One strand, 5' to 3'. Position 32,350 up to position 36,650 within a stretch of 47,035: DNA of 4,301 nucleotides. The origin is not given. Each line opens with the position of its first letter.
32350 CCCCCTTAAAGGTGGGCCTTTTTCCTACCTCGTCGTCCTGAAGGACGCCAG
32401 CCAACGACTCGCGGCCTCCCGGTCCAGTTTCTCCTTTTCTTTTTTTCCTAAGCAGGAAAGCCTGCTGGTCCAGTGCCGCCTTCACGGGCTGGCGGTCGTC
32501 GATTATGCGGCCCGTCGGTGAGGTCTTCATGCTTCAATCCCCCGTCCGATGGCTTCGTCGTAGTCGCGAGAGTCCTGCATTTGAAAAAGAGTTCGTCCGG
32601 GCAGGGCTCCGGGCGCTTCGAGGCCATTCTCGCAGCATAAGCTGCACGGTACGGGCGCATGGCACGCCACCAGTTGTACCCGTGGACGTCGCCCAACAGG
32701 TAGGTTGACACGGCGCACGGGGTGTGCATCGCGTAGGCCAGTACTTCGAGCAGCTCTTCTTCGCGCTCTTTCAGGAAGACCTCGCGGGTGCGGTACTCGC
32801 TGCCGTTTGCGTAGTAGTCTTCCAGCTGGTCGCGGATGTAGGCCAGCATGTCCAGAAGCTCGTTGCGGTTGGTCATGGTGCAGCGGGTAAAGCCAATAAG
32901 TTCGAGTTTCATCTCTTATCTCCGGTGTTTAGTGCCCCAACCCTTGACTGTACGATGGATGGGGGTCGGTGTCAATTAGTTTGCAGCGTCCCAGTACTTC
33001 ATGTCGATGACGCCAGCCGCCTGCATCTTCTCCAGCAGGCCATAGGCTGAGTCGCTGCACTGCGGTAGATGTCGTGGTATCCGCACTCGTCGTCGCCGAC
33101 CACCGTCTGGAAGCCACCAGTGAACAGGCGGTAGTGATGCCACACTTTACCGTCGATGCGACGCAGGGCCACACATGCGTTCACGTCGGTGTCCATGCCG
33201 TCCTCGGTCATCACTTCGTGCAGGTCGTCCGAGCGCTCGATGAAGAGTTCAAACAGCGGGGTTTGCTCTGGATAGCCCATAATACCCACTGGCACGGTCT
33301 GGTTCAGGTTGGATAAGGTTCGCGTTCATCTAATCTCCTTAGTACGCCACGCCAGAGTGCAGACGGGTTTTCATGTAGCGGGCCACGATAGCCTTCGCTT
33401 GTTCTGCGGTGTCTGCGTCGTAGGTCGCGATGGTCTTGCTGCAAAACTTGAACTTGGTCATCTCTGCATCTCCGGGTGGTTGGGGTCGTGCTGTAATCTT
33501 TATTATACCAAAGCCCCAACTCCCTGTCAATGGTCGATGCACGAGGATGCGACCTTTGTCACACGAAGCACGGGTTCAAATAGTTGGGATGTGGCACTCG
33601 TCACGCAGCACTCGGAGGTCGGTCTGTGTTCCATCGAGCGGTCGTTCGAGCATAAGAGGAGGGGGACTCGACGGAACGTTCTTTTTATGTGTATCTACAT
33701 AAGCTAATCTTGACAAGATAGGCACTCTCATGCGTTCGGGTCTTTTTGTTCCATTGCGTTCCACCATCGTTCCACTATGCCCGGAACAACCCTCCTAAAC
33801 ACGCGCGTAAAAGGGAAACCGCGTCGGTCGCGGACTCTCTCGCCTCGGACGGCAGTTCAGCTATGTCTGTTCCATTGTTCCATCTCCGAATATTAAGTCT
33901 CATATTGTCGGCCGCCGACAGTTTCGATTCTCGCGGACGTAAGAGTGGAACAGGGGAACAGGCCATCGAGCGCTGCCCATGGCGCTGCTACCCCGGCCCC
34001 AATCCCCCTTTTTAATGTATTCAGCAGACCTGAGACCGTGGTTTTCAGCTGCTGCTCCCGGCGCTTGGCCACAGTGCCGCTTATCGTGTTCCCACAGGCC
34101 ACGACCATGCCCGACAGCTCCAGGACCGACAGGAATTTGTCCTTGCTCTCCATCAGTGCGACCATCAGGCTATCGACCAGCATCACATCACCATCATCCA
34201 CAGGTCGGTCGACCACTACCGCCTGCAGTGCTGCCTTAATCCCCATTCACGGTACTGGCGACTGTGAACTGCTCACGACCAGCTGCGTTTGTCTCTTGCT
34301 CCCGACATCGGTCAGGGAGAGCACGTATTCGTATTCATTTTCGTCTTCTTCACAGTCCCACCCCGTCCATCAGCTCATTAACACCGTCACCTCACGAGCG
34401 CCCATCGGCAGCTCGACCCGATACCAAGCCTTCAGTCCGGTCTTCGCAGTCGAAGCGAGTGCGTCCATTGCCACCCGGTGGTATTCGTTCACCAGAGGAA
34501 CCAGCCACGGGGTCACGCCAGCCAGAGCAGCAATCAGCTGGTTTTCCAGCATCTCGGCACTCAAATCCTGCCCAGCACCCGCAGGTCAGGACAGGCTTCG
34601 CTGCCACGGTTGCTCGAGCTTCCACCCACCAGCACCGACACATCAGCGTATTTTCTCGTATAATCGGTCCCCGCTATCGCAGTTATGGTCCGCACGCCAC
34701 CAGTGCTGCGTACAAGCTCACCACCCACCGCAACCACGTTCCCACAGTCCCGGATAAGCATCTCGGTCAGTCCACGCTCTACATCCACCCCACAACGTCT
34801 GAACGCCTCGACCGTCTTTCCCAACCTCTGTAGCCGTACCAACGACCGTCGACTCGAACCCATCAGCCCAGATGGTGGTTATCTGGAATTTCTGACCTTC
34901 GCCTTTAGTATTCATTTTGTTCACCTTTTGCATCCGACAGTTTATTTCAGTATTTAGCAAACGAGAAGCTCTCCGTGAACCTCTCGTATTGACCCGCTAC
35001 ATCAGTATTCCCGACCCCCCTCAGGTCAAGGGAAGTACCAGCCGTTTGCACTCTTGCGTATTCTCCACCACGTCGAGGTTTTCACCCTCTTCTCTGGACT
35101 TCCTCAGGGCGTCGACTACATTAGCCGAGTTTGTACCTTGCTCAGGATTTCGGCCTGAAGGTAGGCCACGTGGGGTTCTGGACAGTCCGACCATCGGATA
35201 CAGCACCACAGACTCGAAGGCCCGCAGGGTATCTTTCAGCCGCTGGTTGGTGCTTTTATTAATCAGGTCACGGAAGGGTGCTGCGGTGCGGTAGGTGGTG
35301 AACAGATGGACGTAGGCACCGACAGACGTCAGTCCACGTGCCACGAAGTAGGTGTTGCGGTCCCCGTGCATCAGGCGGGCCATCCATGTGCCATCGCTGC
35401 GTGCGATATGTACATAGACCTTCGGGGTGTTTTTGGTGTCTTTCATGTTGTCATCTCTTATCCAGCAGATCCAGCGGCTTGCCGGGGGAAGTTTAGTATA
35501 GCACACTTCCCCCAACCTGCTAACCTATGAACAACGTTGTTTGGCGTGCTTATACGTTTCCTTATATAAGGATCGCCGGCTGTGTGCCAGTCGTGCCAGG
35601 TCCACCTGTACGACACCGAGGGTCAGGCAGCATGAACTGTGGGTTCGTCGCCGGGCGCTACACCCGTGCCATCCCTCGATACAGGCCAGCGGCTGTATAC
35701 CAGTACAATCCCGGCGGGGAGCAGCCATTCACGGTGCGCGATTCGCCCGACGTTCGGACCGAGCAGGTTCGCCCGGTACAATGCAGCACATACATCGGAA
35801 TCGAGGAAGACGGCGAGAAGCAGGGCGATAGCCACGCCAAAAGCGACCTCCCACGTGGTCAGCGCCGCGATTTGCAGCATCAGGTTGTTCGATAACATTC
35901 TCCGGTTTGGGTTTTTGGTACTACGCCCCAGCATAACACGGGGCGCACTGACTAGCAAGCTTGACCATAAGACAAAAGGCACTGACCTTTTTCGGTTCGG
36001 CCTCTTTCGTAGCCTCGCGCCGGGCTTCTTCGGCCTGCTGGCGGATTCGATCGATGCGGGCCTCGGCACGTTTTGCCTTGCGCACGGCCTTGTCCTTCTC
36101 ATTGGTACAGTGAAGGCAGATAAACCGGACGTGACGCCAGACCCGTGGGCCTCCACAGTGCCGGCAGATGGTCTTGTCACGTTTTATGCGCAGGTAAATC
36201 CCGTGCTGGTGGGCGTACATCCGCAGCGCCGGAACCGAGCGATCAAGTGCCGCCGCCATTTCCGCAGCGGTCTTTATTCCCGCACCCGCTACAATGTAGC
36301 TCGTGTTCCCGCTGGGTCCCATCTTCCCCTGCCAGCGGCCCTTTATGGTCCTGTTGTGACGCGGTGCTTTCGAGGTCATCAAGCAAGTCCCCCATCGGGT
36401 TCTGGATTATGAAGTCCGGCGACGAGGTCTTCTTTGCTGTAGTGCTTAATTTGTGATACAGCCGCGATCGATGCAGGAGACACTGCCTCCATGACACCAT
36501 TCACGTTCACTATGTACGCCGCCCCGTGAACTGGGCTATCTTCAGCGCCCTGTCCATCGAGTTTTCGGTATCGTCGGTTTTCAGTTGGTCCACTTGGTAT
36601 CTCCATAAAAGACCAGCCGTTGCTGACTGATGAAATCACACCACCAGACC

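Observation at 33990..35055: The 3' gene-end element is contiguous in copy A but separated by about 0.95 kb of small ORFs in copy B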

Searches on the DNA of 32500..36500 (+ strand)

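Call 11: search_dna_similar(query=window:32500-36500:+, collection=phages, mode=distant, max_rows=30)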
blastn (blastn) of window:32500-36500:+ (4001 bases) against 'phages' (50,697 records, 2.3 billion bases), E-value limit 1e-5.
Records with a match: 4; places in all: 12; records where one place covers at least 80% of the query: 0.
Best place of each record, by identity: 60-80% 4.
By first word of the organism name: Klebsiella 2; Pseudomonas 1; Salmonella 1.
By host as written in the record: - 2; Salmonella enterica subsp. enterica serovar Senftenberg ATCC 43845 1; Klebsiella pneumoniae 1.
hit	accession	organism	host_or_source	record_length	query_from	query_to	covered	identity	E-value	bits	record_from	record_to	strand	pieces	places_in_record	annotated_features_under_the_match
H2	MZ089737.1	Pseudomonas phage PSA28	wastewater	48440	526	811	7%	75.0%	2e-41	178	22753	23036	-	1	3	hypothetical protein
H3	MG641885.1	Salmonella phage PMBT28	Salmonella enterica subsp. enterica ...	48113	488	760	7%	73.1%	3e-34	155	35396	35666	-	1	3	hypothetical protein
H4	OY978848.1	Klebsiella phage vB_Kpn_K21lambda1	-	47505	488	760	7%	72.3%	2e-30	142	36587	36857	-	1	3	unknown function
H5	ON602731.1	Klebsiella phage VLCpiS6a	Klebsiella pneumoniae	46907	3153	3373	6%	73.1%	6e-24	120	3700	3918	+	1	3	hypothetical protein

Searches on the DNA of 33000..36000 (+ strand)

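Call 5: search_dna_similar(query=window:33000-36000:+, collection=phages, mode=near)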
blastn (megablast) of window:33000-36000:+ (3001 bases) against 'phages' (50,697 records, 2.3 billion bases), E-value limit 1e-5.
Records with a match: 1; places in all: 1; records where one place covers at least 80% of the query: 0.
Best place of each record, by identity: 60-80% 1.
By first word of the organism name: Klebsiella 1.
By host as written in the record: Klebsiella pneumoniae 1.
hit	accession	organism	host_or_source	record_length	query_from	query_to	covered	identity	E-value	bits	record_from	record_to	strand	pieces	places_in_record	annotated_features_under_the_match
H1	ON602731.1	Klebsiella phage VLCpiS6a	Klebsiella pneumoniae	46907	54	236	6%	78.1%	4e-22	113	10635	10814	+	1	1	hypothetical protein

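Call 59: search_rna_families(source=window, start=34900, end=35100, threshold=evalue, max_evalue=10, show_alignments=2)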
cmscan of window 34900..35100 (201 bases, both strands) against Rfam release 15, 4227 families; matches with E-value up to 10: 2.
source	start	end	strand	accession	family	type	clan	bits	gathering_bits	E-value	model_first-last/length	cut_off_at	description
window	34900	34962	-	RF01161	SNORD5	Gene; snRNA; snoRNA; CD-box;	-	13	55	9.8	1-72/72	no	Small nucleolar RNA SNORD5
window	34900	34927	-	RF02216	ZNFX1-AS1_2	Gene; lncRNA;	-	8.3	45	7.8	1-28/93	3'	ZNFX1 antisense RNA 1 conserved region 2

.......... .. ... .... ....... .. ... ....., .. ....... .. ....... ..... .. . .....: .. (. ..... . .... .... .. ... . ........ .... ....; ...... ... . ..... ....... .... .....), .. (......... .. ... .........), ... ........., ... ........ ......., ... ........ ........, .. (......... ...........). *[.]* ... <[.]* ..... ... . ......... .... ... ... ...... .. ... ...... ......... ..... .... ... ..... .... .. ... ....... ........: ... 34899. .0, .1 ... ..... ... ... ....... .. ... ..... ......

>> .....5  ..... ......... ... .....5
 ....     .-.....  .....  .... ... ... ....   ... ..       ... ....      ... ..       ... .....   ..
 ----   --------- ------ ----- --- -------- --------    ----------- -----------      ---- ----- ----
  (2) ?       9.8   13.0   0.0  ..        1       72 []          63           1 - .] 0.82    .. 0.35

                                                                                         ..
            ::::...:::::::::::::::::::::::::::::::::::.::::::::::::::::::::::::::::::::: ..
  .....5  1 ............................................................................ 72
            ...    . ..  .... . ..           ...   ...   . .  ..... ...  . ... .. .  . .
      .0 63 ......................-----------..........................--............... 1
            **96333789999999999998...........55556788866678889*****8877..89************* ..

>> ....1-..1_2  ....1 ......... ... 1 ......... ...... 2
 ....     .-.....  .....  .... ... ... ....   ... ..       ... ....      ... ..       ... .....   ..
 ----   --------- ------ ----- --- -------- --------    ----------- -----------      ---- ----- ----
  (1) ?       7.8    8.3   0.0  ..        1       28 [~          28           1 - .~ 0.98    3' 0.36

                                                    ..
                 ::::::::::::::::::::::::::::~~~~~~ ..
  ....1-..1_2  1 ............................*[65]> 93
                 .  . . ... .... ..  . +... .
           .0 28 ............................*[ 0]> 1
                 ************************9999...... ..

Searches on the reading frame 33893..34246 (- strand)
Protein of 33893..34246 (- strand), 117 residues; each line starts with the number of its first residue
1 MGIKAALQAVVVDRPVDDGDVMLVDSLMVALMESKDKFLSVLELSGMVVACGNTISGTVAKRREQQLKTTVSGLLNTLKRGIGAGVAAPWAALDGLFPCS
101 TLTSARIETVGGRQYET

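Call 64: search_protein_families(library=pfam, proteins=[window:33893-34246:-], max_evalue=0.01)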
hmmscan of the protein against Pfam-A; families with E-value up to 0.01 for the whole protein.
window:33893-34246:- (117 aa): 0 families

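Call 65: search_protein_families(library=phrogs, proteins=[window:33893-34246:-], max_evalue=0.001)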
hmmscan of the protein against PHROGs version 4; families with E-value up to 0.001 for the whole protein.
window:33893-34246:- (117 aa): 0 families
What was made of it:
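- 33966..34942 (-): Slot of small early genes between unit B and iteron element B. Approximate minus-strand genes: g1 34917->34561 (frameshifted; its N-terminus is homologous to PMBT28 gene 42975-43214), g2 34564->34370, a possible ~30-codon g3 from 34338, and g4 34246->~33990/33893. The long plus-strand ORFs here are antisense artefacts. No Pfam or PHROG family was found for g4 or for the PMBT28 cassette proteins (calls 64, 65); g1-g3 were not scanned.
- Tried and rejected: The cassette proteins, including the PMBT28 counterpart of the gene ending in unit B, have no Pfam or PHROG family (calls 64, 65).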
